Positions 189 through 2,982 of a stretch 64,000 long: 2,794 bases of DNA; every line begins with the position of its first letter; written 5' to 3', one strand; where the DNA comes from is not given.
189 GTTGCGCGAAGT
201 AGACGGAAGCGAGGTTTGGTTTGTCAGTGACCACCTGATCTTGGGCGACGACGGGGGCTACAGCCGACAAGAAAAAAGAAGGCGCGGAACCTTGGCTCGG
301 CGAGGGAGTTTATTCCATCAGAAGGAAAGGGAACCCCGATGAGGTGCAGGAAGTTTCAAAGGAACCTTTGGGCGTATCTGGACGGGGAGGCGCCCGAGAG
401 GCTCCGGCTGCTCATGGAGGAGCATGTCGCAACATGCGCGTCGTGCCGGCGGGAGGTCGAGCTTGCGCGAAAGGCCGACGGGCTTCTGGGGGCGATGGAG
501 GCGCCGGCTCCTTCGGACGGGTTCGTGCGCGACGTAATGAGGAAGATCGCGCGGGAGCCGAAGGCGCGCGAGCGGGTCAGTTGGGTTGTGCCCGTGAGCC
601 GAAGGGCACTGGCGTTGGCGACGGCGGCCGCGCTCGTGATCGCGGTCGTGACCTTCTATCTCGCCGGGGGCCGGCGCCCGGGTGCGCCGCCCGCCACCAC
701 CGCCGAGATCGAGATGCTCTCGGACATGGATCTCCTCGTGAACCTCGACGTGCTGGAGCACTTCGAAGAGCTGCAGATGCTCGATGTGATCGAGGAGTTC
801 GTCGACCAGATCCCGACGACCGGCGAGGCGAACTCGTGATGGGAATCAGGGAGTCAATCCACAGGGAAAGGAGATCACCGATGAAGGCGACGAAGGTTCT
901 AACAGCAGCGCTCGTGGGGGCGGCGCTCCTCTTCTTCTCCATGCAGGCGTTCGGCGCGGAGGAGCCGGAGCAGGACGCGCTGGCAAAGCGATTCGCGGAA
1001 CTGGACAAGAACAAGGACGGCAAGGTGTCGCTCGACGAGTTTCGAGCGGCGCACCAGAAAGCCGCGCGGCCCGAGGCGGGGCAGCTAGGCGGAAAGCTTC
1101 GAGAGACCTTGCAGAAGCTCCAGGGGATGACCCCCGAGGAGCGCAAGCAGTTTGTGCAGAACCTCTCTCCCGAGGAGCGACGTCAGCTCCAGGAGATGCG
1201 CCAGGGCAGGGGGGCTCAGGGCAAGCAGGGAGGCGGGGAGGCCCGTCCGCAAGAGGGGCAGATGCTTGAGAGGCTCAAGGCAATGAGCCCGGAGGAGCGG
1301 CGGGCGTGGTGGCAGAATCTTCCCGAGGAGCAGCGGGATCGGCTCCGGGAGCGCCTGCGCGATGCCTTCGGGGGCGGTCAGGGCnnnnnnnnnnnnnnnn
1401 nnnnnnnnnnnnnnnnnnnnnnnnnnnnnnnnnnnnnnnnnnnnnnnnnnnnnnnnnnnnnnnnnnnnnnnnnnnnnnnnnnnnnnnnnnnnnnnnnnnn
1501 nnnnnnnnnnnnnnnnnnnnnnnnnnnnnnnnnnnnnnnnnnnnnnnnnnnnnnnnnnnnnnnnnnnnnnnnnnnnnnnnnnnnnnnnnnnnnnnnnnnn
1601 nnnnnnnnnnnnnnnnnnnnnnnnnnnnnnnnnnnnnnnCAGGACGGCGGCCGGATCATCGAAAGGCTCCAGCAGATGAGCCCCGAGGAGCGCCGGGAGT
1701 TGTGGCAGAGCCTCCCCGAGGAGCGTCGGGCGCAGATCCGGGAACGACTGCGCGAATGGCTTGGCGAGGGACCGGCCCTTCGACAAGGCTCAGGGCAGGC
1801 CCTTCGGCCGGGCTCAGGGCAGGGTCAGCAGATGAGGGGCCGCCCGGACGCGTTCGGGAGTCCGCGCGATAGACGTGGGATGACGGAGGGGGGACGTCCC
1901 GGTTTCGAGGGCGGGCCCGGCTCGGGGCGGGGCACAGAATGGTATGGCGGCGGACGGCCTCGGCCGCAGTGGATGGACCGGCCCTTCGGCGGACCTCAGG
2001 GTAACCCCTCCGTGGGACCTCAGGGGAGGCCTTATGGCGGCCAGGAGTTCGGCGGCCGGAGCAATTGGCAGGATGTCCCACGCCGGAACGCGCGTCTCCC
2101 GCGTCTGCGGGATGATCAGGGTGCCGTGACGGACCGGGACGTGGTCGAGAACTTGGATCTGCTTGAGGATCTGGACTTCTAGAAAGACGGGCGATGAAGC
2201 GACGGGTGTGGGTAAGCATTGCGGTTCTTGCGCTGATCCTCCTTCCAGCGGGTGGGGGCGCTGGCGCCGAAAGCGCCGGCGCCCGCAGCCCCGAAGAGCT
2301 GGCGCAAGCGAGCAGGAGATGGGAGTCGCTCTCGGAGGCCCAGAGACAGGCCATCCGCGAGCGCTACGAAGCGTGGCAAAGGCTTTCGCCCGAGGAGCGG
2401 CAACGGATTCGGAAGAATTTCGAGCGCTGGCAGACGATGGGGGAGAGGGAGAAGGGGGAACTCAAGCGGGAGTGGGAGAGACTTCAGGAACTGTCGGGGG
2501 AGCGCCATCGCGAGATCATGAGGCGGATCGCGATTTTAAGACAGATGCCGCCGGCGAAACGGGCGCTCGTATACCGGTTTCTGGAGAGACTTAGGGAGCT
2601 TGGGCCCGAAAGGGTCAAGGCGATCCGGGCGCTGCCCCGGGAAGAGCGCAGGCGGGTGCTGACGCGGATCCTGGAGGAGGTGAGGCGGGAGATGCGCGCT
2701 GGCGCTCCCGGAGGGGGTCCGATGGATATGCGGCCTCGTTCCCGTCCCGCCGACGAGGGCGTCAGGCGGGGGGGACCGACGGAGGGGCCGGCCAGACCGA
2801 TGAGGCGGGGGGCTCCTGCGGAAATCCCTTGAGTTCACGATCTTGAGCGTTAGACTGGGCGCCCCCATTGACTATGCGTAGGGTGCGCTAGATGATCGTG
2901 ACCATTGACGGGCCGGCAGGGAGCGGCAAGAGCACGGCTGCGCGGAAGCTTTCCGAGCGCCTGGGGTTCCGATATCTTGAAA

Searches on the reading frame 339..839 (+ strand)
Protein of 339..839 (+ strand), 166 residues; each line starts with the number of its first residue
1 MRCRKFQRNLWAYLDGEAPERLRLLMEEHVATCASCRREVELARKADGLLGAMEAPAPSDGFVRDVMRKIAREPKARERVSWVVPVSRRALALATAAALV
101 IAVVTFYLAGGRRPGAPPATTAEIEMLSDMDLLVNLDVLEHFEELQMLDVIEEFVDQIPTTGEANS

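Call 59: search_protein_families(library=pfam, proteins=[window:339-839:+], max_evalue=0.00001)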
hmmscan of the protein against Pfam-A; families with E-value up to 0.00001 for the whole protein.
window:339-839:+ (166 aa): 1 family
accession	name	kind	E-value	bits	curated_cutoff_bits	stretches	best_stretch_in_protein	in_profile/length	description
PF13490.11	zf-HC2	-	1.6e-12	47.7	22.2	1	3-37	1-35/35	Putative zinc-finger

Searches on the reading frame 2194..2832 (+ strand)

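Call 59: search_protein_families(library=pfam, proteins=[window:2194-2832:+], max_evalue=0.00001)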
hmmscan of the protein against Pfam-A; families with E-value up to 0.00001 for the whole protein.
window:2194-2832:+ (212 aa): 1 family
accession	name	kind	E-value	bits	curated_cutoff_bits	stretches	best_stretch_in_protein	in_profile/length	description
PF11304.13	DUF3106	-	1.4e-15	58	24.3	1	34-108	28-102/104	Protein of unknown function (DUF3106)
